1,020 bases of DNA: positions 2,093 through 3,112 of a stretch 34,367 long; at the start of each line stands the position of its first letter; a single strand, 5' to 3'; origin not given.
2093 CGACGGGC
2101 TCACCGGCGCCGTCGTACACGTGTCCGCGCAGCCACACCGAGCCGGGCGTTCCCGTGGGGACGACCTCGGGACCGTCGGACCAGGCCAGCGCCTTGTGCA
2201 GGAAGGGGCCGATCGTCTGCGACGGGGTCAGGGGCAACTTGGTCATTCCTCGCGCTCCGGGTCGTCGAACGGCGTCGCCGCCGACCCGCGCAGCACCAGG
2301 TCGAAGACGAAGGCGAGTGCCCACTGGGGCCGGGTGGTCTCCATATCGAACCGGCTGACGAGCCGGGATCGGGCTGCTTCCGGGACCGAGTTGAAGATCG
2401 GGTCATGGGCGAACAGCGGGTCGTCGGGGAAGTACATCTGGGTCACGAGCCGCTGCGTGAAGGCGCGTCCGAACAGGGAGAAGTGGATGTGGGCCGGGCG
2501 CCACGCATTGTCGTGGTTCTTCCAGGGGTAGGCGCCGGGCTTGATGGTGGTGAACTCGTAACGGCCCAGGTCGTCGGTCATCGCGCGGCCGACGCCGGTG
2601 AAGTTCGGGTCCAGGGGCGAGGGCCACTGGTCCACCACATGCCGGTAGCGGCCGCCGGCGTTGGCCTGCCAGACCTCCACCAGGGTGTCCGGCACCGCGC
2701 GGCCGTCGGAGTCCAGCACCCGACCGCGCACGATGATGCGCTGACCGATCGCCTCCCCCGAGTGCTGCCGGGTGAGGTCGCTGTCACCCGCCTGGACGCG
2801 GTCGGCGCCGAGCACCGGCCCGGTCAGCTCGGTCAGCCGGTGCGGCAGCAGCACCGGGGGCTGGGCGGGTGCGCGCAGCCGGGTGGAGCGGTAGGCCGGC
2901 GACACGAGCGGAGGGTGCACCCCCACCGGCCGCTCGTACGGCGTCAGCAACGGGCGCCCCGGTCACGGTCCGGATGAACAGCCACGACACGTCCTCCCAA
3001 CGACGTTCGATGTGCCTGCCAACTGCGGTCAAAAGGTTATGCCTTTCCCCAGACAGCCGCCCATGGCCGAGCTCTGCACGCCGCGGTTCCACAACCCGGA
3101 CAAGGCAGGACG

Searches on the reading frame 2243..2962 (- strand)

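Call 25: search_protein_families(library=pfam, proteins=[window:2243-2962:-], max_evalue=0.001)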
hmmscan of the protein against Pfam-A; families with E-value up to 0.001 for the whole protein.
window:2243-2962:- (239 aa): 3 families
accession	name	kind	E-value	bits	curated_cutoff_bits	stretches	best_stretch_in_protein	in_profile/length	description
PF00775.27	Dioxygenase_C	-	9.6e-51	172.3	27.3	1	48-226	3-182/182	Dioxygenase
PF12391.13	PCDO_beta_N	-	2.9e-11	43.3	24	1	9-42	1-34/34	Protocatechuate 3,4-dioxygenase beta subunit N terminal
PF13620.12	CarboxypepD_reg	-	0.00011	22.9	32.3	1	78-145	2-50/82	Carboxypeptidase regulatory-like domain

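Call 89: search_protein_families(library=padloc, proteins=[window:2243-2962:-], max_evalue=0.01)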
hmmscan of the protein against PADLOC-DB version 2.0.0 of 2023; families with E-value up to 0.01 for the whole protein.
window:2243-2962:- (239 aa): 0 families
